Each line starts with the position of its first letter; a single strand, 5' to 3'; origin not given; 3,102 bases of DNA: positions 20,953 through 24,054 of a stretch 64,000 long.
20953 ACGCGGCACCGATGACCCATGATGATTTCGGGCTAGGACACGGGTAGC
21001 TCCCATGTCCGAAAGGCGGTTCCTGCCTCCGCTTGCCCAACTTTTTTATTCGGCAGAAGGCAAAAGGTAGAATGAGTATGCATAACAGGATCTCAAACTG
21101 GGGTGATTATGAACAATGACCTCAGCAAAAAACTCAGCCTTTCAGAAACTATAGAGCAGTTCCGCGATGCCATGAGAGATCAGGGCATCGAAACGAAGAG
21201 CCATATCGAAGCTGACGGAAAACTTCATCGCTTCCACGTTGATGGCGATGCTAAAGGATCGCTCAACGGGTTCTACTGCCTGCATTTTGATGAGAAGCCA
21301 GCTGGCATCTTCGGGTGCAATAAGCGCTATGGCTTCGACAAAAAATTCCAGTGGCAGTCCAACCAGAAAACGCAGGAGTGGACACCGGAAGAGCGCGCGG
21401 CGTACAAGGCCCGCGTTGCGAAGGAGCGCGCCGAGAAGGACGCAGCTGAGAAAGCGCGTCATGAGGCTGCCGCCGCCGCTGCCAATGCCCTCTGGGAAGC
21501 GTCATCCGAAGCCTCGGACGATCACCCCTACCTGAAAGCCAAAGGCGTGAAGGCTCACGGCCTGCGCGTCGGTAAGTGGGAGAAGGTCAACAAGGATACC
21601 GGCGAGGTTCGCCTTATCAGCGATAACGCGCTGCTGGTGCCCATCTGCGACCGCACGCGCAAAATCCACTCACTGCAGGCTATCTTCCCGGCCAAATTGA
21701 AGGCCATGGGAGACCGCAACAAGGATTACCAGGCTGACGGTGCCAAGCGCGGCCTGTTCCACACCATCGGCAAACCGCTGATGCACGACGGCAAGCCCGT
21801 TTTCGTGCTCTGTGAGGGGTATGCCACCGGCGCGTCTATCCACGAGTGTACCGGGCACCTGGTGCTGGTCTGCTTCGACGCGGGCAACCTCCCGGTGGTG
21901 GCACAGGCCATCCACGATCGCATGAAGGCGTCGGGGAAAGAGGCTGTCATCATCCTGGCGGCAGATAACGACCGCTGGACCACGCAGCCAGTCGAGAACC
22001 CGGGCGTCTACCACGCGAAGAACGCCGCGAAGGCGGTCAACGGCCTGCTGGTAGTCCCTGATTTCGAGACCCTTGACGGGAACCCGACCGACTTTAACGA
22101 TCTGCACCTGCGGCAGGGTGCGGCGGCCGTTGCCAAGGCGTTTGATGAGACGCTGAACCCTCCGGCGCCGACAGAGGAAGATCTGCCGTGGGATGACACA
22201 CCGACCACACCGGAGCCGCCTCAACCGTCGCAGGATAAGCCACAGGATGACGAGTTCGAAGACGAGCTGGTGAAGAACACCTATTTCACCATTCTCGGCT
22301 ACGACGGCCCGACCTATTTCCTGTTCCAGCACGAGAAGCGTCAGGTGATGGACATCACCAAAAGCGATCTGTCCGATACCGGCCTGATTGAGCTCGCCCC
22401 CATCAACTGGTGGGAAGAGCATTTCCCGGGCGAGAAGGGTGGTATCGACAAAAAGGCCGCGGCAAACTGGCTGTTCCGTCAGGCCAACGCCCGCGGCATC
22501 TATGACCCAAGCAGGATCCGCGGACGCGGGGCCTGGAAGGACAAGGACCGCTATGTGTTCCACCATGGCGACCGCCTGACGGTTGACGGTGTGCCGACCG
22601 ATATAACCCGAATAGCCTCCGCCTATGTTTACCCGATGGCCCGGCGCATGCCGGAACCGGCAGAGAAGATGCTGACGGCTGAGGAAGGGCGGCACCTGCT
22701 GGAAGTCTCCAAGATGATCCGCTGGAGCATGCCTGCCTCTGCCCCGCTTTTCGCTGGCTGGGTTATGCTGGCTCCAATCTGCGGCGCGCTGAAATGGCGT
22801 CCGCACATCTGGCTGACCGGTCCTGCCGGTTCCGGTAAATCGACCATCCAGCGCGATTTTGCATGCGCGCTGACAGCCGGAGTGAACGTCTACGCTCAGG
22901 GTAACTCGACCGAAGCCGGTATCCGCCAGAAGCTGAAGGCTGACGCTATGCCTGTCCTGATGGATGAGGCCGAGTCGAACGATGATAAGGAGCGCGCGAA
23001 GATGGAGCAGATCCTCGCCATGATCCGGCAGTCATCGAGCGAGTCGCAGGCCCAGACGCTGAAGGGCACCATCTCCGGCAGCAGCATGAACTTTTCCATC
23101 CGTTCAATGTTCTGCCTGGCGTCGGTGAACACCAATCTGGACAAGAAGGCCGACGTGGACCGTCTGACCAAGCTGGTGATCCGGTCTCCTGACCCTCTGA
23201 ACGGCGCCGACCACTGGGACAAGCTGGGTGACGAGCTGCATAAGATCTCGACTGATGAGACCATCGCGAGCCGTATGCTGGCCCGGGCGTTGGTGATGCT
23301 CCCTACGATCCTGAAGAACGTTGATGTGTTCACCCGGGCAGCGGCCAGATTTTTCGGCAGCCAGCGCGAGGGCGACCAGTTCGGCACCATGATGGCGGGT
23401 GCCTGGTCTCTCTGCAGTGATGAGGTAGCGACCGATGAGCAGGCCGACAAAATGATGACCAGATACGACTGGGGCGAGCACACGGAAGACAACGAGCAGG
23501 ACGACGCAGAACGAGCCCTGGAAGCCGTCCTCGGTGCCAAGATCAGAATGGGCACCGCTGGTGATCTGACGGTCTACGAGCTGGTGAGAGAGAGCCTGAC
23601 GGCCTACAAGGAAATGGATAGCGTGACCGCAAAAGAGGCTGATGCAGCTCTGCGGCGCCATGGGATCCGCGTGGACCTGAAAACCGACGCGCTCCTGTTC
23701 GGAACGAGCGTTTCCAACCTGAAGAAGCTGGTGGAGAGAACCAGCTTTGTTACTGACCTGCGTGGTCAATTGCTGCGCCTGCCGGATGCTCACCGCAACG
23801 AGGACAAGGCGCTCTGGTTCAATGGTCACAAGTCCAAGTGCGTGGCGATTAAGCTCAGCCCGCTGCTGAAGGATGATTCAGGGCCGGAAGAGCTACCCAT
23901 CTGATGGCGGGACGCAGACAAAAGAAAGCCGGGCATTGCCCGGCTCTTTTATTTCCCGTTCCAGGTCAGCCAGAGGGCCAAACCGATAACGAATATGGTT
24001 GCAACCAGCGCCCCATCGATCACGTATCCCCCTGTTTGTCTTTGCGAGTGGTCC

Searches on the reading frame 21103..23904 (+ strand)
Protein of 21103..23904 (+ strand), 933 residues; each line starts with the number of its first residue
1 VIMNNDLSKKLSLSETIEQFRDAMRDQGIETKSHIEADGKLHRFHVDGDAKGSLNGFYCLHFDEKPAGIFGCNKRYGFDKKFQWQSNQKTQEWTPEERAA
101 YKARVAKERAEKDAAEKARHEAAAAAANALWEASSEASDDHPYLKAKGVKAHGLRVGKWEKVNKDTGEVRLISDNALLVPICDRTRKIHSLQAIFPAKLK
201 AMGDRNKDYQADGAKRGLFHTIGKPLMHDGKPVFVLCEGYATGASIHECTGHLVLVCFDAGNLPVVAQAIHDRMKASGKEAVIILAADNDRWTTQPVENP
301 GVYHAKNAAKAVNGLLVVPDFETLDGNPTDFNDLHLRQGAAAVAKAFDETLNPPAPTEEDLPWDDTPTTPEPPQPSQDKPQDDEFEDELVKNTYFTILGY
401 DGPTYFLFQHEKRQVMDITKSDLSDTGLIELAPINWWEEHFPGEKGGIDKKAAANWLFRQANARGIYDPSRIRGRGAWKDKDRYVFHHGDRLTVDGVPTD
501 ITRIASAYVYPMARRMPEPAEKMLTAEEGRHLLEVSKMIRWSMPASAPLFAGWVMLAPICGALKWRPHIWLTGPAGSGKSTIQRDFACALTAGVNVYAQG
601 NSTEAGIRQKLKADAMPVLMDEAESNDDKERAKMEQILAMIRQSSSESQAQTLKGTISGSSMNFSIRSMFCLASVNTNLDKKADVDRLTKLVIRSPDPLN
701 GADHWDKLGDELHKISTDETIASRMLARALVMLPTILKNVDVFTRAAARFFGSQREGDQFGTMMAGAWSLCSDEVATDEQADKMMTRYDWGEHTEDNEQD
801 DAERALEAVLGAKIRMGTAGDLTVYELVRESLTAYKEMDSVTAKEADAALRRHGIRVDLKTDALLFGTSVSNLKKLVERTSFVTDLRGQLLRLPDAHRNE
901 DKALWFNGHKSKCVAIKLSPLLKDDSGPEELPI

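Call 10: search_protein_families(library=pfam, proteins=[window:21103-23904:+], max_evalue=0.01)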
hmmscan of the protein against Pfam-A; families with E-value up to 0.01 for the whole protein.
window:21103-23904:+ (933 aa): 4 families
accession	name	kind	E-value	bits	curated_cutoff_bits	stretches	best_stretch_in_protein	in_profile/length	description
PF13362.12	Toprim_3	-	2.5e-08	34.7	27.2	1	235-340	3-94/95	Toprim domain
PF25199.1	nSTAND_NTPase5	-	0.00034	20.9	34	0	568-601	43-78/145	Novel STAND NTPase 5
PF13191.12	AAA_16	-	0.0013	19.7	32.6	1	567-649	25-104/167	AAA ATPase domain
PF19263.5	DUF5906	-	0.0031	18.6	27.6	0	571-644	1-75/114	Family of unknown function (DUF5906)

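Call 11: search_protein_families(library=phrogs, proteins=[window:21103-23904:+], max_evalue=0.001)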
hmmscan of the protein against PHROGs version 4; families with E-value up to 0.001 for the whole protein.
window:21103-23904:+ (933 aa): 7 families
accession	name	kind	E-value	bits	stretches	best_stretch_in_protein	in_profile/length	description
phrog_35358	-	DNA, RNA and nucleotide metabolism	8.7e-283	941.8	1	13-924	4-948/968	DNA primase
phrog_2249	-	DNA, RNA and nucleotide metabolism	9.9e-79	266.9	1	31-449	26-390/802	DNA primase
phrog_21086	-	unknown function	2.4e-56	192.6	1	450-923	126-604/617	-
phrog_4913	-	DNA, RNA and nucleotide metabolism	2.4e-26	92.9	1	83-350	123-378/1290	replication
phrog_510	-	DNA, RNA and nucleotide metabolism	3.9e-18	66.5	1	92-345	99-355/667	DNA primase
phrog_1139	-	DNA, RNA and nucleotide metabolism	1.7e-12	47.2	2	110-344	76-278/895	DNA primase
phrog_25777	-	DNA, RNA and nucleotide metabolism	7.2e-12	45.2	1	103-320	133-327/907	DNA primase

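Call 12: search_dna_similar(query=window:21103-23904:+, collection=phages, mode=protein, max_rows=25)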
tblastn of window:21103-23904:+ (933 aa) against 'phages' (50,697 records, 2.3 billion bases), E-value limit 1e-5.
Records with a match: 88; places in all: 88; records where one place covers at least 80% of the query: 12.
Best place of each record, by identity: 60-80% 3; <60% 85.
By first word of the organism name: Pseudomonas 15; Escherichia 10; Xanthomonas 10; Moraxella 7; Bordetella 5; Vibrio 5; Caudoviricetes 4; Enterobacter 3; Acinetobacter 2; Bdellovibrio 2; and 18 more.
By host as written in the record: - 10; Xanthomonas campestris pv. campestris GBBC 1419 8; Moraxella catarrhalis 7; Escherichia coli 6; Bordetella bronchiseptica 3; Vibrio lentus 3; Bordetella bronchiseptica 4715 2; Pseudomonas putida 2; and 39 more.
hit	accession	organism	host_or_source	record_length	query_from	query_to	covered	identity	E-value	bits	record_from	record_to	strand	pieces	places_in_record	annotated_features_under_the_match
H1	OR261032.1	Aeromonas phage ST4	Aeromonas hydrophila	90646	1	933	100%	71.0%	0e+0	1265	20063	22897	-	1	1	DNA primase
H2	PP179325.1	Pseudomonas phage Touem01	Pseudomonas syringae 7C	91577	17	922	97%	52.6%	0e+0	914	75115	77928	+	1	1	putative DNA primase/helicase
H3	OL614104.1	Morganella phage Mecenats66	Morganella sp.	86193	11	924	98%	47.3%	0e+0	793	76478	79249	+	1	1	DNA primase/helicase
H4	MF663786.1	Bordetella phage vB_BbrM_PHB04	Bordetella bronchiseptica 4715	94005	11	924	98%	47.3%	0e+0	822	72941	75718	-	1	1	putative DNA primase/helicase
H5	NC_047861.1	Bordetella phage vB_BbrM_PHB04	Bordetella bronchiseptica 4715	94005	11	924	98%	47.3%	0e+0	822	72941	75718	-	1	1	DNA primase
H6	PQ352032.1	Enterobacter phage phiT5282EW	Enterobacter sp.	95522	2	933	100%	38.5%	2e-177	577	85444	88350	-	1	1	hypothetical protein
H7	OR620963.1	Yersinia phage fHe-Yen8-01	Yersinia enterocolitica serotype O:8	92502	3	933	100%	37.9%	0e+0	635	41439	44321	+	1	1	DNA primase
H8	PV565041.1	Pseudomonas phage Jeremy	Pseudomonas putida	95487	389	933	58%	63.2%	0e+0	717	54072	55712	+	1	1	DNA primase/helicase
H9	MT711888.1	Pseudomonas phage Dolphis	Pseudomonas putida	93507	389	933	58%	62.9%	0e+0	716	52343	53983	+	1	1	DNA primase/helicase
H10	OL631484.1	Escherichia phage ECML-606-1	Escherichia coli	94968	4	933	100%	36.0%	4e-157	518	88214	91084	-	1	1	hypothetical protein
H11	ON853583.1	Serratia phage MQ-4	Serratia liquefaciens EOA81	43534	140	933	85%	40.8%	5e-176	573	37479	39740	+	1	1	hypothetical protein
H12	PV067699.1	Acinetobacter phage Acjo_20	Acinetobacter johnsonii 4883b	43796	394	918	56%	46.0%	7e-146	485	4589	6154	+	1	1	hypothetical protein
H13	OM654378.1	Pararheinheimera phage vB_PsoM_KLER1-1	Pararheinheimera soli strain KR2-1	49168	141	857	77%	32.9%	3e-99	348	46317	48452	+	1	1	DNA primase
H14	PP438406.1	Microcystis phage Mwe-JY13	Microcystis wesenbergii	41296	172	922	80%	30.1%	1e-82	299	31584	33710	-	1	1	DNA primase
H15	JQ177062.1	Bdellovibrio phage phi1422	Bdellovibrio bacteriovorus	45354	169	923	81%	29.5%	2e-77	283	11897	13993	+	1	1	putative primase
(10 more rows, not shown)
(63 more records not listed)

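Call 48: get_annotated_region(hit=H2, flank=100)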
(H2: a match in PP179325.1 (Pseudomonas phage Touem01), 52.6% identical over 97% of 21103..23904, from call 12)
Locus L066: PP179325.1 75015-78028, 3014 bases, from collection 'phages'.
description: Pseudomonas phage Touem01, complete genome.
organism: Pseudomonas phage Touem01 (NCBI taxid 3138548)
taxonomy: Viruses
host: Pseudomonas syringae 7C; source: apricot soil; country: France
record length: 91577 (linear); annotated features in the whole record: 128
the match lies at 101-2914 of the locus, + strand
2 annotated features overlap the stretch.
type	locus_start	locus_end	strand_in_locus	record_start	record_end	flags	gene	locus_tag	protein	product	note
CDS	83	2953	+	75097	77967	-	-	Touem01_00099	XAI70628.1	putative DNA primase/helicase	[Bordetella phage vB_BbrM_PHB04]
CDS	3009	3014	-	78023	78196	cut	-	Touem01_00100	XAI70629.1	hypothetical protein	-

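Call 49: get_annotated_region(hit=H4, flank=100)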
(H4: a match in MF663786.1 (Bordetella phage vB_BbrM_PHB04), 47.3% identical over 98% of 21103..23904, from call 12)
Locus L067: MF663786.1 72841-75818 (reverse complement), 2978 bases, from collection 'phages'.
description: Bordetella phage vB_BbrM_PHB04, complete genome.
organism: Bordetella phage vB_BbrM_PHB04 (NCBI taxid 2029657)
taxonomy: Viruses; Duplodnaviria; Heunggongvirae; Uroviricota; Caudoviricetes; Phabquatrovirus; Phabquatrovirus PHB04
host: Bordetella bronchiseptica 4715; source: wastewater; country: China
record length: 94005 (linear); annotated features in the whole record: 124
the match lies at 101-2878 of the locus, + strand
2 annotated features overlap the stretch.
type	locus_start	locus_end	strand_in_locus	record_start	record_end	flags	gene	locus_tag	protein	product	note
CDS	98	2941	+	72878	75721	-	-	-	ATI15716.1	putative DNA primase/helicase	-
CDS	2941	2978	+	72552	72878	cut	-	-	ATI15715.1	hypothetical protein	-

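Call 50: get_annotated_region(hit=H7, flank=100)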
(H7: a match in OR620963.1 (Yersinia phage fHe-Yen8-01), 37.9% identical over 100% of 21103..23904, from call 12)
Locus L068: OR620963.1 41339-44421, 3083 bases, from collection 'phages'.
description: Yersinia phage fHe-Yen8-01, complete genome.
organism: Yersinia phage fHe-Yen8-01 (NCBI taxid 3080769)
taxonomy: Viruses; Duplodnaviria; Heunggongvirae; Uroviricota; Caudoviricetes
host: Yersinia enterocolitica serotype O:8; source: sewage; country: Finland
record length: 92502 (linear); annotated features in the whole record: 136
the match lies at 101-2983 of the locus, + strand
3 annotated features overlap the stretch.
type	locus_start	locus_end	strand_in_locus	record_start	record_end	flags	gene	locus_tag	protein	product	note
CDS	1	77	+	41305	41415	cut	-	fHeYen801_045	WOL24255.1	hypothetical protein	-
CDS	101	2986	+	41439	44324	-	-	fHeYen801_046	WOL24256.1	DNA primase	phage particle associated protein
CDS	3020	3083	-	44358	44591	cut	-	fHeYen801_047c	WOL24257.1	hypothetical protein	-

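Call 51: get_annotated_region(hit=H9, flank=1500)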
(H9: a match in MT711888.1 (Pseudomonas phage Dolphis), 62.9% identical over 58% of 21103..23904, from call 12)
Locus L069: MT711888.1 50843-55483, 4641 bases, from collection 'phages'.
description: Pseudomonas phage Dolphis, complete genome.
organism: Pseudomonas phage Dolphis (NCBI taxid 2762288)
taxonomy: Viruses; Duplodnaviria; Heunggongvirae; Uroviricota; Caudoviricetes
host: Pseudomonas putida; source: soil sample; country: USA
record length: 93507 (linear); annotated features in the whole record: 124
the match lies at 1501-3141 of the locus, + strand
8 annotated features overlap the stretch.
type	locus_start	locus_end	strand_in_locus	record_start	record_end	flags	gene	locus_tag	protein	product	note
CDS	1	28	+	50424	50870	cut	-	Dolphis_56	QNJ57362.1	VRR-Nuc domain protein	gp56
CDS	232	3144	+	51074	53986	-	-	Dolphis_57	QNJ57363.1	DNA primase/helicase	gp57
CDS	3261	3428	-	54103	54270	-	-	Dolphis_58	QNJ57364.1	hypothetical protein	gp58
CDS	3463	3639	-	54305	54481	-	-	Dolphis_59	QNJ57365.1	hypothetical protein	gp59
CDS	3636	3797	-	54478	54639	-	-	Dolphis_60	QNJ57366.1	hypothetical protein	gp60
CDS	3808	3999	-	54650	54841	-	-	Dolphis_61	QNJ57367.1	hypothetical protein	gp61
CDS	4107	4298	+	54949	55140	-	-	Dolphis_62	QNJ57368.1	hypothetical protein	gp62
CDS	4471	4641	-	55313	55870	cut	-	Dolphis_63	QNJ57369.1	hypothetical protein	gp63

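Call 63: get_annotated_region(hit=H10, flank=3800)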
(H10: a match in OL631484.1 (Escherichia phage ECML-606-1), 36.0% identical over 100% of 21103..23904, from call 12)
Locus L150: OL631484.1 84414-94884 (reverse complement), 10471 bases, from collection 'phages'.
description: Escherichia phage ECML-606-1, complete genome.
organism: Escherichia phage ECML-606-1 (NCBI taxid 2910940)
taxonomy: Viruses; Duplodnaviria; Heunggongvirae; Uroviricota; Caudoviricetes
host: Escherichia coli; source: -; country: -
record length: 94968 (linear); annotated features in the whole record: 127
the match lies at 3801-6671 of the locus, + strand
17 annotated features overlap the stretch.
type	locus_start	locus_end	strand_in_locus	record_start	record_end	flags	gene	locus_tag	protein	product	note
CDS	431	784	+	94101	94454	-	-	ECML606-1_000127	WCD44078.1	hypothetical protein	-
CDS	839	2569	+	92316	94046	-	-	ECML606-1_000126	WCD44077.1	hypothetical protein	-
CDS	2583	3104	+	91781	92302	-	-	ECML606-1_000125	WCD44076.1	hypothetical protein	-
CDS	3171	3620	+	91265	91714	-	-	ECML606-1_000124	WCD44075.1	hypothetical protein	-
CDS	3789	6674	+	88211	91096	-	-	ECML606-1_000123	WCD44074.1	hypothetical protein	-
CDS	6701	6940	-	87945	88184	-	-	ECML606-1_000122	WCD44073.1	hypothetical protein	-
CDS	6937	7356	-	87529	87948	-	-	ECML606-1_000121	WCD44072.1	hypothetical protein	-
CDS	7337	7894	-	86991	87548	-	-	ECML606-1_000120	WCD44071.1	hypothetical protein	-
CDS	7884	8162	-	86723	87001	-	-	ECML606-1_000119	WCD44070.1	hypothetical protein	-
CDS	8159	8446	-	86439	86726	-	-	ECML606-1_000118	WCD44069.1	hypothetical protein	-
CDS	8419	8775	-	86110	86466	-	-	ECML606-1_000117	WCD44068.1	hypothetical protein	-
CDS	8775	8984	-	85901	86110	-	-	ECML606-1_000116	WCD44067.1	hypothetical protein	-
CDS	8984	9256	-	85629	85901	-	-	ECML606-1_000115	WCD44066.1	hypothetical protein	-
CDS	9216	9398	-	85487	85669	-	-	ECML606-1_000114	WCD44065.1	hypothetical protein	-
CDS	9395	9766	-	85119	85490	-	-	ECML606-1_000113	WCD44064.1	hypothetical protein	-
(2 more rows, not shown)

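Call 83: search_solved_structures(query=window:21103-23901:+, max_evalue=1)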
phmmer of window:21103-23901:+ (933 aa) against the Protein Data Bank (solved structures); distinct sequences matched with E-value up to 1: 0.

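Call 84: search_protein_families(library=ncbifam, proteins=[window:21103-23901:+], max_evalue=0.01)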
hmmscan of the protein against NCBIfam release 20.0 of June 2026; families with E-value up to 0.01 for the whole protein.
window:21103-23901:+ (933 aa): 0 families

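Call 113: find_homologous_proteins(query=window:21103-23901:+, max_evalue=1e-100)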
Query window:21103-23901:+ (933 aa): 517 proteins with E <= 1e-100 among 8000 candidates; the best 120 are listed.
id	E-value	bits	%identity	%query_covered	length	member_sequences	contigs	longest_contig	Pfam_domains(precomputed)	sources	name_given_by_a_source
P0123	0.0e+0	2155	99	100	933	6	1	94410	PF13362.13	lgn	-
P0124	0.0e+0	1982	91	100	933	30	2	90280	PF13362.13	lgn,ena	-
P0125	0.0e+0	1854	87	98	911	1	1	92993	PF13362.13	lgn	-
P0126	0.0e+0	1854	86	98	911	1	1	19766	PF13362.13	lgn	-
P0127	0.0e+0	1821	85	100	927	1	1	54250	PF13362.13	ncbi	-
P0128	0.0e+0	1766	83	98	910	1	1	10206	PF13362.13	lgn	-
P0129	0.0e+0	1678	78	100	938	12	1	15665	PF13362.13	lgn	-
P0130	0.0e+0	1656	77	100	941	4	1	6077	PF13362.13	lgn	-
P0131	0.0e+0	1638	76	100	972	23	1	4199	PF13362.13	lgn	-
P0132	0.0e+0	1633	76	100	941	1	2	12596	PF13362.13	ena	-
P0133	0.0e+0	1593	74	99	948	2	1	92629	PF13362.13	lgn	-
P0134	0.0e+0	1585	72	100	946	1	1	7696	PF13362.13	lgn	-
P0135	0.0e+0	1581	74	100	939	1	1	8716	PF13362.13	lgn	-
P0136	0.0e+0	1550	71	100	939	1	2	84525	PF13362.13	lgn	-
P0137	0.0e+0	1550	73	99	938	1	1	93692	PF13362.13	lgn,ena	-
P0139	0.0e+0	1539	71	100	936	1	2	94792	-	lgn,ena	-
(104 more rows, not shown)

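Call 114: find_encoding_contigs(protein=P0124, flank=10000, max_places=1)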
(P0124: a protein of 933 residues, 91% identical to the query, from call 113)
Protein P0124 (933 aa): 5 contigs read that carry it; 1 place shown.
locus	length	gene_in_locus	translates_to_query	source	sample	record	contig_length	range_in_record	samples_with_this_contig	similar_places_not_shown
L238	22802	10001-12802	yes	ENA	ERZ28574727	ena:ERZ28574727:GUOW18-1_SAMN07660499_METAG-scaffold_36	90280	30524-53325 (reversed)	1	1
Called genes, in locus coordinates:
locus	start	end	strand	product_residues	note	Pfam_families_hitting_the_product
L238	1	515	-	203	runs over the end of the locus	-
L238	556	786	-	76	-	-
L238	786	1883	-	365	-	PF05970:PIF1, PF13604:AAA_30, PF13245:AAA_19, PF01443:Viral_helicase1 (faint), PF13538:UvrD_C_2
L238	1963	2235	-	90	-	PF00216:Bac_DNA_binding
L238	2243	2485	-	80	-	-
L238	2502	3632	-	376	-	-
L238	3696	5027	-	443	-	PF02463:SMC_N (faint), PF13175:AAA_15, PF13476:AAA_23 (weak)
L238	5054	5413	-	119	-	-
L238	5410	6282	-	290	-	PF12684:DUF3799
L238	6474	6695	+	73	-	-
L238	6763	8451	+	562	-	PF00270:DEAD, PF04851:ResIII, PF13604:AAA_30 (weak), PF18766:SWI2_SNF2 (weak), PF00271:Helicase_C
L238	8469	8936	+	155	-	-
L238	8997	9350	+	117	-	PF14359:DUF4406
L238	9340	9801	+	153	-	-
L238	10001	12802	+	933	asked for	PF13362:Toprim_3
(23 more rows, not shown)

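Call 115: find_encoding_contigs(protein=P0133, flank=10000, max_places=1)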
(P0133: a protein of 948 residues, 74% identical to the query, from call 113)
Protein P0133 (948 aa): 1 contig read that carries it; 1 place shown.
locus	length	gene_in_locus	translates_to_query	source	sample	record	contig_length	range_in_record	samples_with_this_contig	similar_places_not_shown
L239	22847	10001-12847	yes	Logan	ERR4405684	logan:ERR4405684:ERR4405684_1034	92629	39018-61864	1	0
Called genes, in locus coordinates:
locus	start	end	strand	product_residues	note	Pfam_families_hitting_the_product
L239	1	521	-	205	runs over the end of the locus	-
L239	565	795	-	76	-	-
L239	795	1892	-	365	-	PF05970:PIF1, PF13245:AAA_19, PF13604:AAA_30, PF01443:Viral_helicase1 (faint), PF13538:UvrD_C_2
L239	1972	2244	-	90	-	PF00216:Bac_DNA_binding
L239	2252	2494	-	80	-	-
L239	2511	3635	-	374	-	-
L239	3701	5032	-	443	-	PF13175:AAA_15, PF13476:AAA_23 (weak)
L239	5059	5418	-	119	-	-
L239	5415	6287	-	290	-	PF12684:DUF3799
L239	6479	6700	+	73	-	-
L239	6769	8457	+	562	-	PF00270:DEAD, PF04851:ResIII, PF18766:SWI2_SNF2, PF00271:Helicase_C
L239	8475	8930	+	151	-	PF00436:SSB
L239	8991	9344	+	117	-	PF14359:DUF4406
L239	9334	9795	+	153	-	-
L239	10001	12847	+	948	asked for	PF13362:Toprim_3 (weak)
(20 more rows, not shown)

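Call 116: find_encoding_contigs(protein=P0137, flank=10000, max_places=1)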
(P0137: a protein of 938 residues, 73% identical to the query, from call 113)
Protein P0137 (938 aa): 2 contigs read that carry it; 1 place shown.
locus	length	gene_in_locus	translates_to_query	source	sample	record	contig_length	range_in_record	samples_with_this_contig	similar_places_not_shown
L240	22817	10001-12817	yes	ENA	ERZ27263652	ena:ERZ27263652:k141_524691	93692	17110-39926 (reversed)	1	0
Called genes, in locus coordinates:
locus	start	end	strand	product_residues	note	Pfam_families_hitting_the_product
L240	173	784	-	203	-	-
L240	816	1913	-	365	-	PF05970:PIF1, PF13604:AAA_30, PF13245:AAA_19, PF01443:Viral_helicase1 (weak), PF13538:UvrD_C_2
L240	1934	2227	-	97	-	-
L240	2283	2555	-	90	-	PF00216:Bac_DNA_binding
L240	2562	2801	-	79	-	PF12728:HTH_17 (weak)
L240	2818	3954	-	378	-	-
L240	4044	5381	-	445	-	PF02463:SMC_N (faint), PF13175:AAA_15 (weak), PF13476:AAA_23 (weak)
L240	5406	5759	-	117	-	-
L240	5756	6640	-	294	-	PF12684:DUF3799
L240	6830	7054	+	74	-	-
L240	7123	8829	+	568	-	PF00270:DEAD, PF04851:ResIII, PF13604:AAA_30 (weak), PF18766:SWI2_SNF2, PF00271:Helicase_C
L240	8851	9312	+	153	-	PF00436:SSB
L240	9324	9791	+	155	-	PF08774:VRR_NUC (weak)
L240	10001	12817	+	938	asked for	PF13362:Toprim_3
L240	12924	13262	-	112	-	-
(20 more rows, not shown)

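Call 117: find_encoding_contigs(protein=P0139, flank=10000, max_places=1)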
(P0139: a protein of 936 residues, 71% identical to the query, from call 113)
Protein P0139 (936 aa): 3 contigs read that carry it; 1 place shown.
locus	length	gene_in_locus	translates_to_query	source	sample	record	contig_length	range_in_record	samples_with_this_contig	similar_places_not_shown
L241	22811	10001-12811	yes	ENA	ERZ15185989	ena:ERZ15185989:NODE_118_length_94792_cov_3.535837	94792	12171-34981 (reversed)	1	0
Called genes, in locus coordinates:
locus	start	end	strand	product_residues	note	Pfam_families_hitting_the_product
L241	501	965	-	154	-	-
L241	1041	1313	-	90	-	PF00216:Bac_DNA_binding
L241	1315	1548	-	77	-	-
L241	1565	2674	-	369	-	-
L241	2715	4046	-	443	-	PF02463:SMC_N (faint), PF13175:AAA_15 (weak), PF13476:AAA_23 (weak)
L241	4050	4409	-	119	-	-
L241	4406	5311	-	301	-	PF12684:DUF3799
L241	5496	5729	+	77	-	-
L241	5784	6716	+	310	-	-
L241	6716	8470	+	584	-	PF00270:DEAD, PF04851:ResIII, PF00271:Helicase_C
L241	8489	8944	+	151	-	PF00436:SSB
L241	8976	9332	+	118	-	PF14359:DUF4406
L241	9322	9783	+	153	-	-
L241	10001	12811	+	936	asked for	-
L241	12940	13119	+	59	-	-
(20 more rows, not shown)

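Call 126: get_annotated_region(hit=H8, flank=1400)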
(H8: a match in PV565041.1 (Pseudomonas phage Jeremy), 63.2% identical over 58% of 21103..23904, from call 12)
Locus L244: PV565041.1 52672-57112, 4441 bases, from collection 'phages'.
description: Pseudomonas phage Jeremy, complete genome.
organism: Pseudomonas phage Jeremy (NCBI taxid 3418341)
taxonomy: Viruses
host: Pseudomonas putida; source: soil; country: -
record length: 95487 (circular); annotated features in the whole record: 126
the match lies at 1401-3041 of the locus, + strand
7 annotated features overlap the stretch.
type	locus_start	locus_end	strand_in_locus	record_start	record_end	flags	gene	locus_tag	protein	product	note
CDS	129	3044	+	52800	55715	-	-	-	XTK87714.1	DNA primase/helicase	-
CDS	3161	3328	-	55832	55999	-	-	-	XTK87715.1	hypothetical protein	-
CDS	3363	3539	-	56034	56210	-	-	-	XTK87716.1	hypothetical protein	-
CDS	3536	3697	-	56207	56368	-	-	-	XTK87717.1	hypothetical protein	-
CDS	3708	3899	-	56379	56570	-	-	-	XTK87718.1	hypothetical protein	-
CDS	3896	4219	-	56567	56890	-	-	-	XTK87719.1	hypothetical protein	-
CDS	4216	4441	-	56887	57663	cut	-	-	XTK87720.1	hypothetical protein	-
